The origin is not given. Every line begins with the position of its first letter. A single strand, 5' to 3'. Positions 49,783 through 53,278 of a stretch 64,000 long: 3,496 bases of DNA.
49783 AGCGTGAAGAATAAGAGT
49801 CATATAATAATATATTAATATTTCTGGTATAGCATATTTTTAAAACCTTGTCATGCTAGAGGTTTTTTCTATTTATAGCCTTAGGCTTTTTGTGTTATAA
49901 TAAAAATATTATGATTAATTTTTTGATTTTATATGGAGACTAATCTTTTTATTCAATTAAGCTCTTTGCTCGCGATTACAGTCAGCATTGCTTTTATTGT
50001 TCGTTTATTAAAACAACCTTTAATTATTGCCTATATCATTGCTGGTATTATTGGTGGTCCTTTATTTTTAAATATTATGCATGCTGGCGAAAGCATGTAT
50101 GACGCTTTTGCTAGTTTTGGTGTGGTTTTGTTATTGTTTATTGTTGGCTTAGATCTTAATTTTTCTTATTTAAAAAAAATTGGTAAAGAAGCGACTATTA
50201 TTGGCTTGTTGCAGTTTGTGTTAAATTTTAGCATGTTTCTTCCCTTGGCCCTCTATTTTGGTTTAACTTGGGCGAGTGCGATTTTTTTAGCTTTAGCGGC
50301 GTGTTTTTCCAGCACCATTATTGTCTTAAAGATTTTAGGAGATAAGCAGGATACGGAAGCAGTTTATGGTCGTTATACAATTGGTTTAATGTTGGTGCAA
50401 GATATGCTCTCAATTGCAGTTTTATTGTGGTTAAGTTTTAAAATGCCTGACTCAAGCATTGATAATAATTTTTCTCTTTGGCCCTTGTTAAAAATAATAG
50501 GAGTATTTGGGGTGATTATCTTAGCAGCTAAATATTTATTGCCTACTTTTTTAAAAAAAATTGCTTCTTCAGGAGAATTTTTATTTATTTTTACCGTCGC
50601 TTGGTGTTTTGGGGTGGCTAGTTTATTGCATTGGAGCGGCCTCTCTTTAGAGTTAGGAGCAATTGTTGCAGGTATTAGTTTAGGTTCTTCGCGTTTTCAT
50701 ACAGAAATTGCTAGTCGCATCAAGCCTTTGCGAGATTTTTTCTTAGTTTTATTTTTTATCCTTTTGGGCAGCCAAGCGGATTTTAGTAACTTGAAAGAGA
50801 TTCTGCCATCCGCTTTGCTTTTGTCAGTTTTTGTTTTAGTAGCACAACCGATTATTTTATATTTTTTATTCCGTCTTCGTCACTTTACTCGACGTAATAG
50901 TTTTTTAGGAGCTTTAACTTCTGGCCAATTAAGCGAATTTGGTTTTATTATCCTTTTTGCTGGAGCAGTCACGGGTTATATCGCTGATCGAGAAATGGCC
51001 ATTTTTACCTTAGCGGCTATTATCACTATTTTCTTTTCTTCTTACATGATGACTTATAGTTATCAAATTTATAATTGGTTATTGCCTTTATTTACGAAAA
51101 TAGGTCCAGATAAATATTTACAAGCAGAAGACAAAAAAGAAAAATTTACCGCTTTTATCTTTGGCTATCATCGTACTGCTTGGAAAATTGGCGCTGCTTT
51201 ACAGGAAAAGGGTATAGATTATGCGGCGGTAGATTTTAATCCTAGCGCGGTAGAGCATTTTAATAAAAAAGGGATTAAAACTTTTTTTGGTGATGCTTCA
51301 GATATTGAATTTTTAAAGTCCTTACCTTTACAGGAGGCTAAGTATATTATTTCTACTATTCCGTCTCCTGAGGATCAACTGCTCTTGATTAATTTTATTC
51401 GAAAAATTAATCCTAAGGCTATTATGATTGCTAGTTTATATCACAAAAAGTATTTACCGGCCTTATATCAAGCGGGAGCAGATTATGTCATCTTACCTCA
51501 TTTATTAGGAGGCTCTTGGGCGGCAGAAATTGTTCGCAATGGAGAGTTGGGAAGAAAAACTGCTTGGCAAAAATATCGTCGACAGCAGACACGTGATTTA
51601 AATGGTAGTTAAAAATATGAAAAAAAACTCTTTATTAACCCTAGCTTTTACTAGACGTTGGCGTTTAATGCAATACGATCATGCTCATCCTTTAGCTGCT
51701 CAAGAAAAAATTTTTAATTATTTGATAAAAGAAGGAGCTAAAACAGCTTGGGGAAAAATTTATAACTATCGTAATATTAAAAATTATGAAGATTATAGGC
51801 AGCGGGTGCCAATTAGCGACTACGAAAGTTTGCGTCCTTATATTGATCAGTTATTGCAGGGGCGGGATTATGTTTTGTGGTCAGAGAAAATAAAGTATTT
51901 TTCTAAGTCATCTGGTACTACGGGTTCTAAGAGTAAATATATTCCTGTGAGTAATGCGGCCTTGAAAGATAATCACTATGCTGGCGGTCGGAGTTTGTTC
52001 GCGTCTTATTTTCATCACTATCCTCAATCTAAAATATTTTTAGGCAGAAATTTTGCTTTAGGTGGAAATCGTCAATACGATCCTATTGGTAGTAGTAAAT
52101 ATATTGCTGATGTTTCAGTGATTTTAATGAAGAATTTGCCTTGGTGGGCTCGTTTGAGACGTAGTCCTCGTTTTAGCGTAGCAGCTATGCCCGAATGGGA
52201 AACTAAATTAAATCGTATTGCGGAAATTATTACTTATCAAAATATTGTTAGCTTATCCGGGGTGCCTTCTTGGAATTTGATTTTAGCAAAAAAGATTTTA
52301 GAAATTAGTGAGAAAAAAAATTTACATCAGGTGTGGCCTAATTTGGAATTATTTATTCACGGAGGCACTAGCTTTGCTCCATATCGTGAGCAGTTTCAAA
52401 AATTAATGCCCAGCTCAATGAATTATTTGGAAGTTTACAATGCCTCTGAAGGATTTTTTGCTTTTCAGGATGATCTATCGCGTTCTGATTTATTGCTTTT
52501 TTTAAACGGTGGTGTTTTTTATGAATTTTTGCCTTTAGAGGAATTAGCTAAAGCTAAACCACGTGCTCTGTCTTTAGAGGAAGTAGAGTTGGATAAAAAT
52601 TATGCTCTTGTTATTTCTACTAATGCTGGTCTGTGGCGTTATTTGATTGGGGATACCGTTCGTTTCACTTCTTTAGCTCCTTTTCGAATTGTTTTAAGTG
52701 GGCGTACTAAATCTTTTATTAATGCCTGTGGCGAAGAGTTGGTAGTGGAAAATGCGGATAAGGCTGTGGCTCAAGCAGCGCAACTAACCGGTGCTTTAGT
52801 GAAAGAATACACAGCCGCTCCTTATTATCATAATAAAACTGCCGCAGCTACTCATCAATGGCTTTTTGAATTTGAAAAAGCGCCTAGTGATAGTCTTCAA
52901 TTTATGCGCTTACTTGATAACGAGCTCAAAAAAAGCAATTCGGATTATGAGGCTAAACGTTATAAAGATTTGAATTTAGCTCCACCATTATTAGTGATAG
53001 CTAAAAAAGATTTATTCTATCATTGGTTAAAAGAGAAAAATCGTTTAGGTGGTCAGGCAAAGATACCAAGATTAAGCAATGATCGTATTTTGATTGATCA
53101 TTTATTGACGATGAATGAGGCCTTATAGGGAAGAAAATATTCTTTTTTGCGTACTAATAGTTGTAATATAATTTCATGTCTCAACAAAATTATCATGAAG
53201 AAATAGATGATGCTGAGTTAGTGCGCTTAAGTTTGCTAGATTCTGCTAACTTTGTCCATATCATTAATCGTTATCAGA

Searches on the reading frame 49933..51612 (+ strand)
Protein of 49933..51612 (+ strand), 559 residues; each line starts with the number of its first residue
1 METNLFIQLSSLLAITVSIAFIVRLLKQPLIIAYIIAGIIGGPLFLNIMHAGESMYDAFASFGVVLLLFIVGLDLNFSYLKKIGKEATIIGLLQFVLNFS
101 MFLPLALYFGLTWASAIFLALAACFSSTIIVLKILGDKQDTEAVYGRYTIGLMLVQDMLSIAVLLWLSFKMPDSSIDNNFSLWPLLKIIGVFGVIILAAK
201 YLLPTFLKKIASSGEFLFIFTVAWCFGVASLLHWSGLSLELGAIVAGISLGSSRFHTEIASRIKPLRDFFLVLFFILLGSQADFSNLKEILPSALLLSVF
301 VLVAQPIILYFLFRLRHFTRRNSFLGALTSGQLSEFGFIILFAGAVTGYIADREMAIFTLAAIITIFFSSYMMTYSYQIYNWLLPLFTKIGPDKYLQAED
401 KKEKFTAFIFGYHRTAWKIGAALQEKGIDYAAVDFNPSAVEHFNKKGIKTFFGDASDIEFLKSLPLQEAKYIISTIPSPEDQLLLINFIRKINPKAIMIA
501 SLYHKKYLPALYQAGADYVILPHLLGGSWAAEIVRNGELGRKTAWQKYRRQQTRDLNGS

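Call 28: search_protein_families(library=pfam, proteins=[window:49933-51612:+], max_evalue=0.00001)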
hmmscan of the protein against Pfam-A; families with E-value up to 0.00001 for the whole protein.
window:49933-51612:+ (559 aa): 2 families
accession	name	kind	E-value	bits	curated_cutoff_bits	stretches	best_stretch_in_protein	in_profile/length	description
PF00999.27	Na_H_Exchanger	-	1.4e-49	169.4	26.2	1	14-368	4-369/375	Sodium/hydrogen exchanger, transmembrane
PF02254.24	TrkA_N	-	1.2e-20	74.4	23.8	1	408-522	2-116/116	TrkA-N domain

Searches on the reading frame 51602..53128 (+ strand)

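Call 28: search_protein_families(library=pfam, proteins=[window:51602-53128:+], max_evalue=0.00001)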
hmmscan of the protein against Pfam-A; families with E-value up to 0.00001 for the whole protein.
window:51602-53128:+ (508 aa): 3 families
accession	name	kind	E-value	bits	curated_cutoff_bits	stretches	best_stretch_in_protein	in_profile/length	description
PF03321.19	GH3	-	2.6e-51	175.1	23.6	1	27-271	9-301/304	GH3 family N-terminal domain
PF23572.1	GH3_C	-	4.8e-23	82.5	23.6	1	383-495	1-118/119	GH3 family C-terminal domain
PF23571.1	GH3_M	-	1.4e-19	70.4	23.6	1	300-368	3-75/75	GH3 family central domain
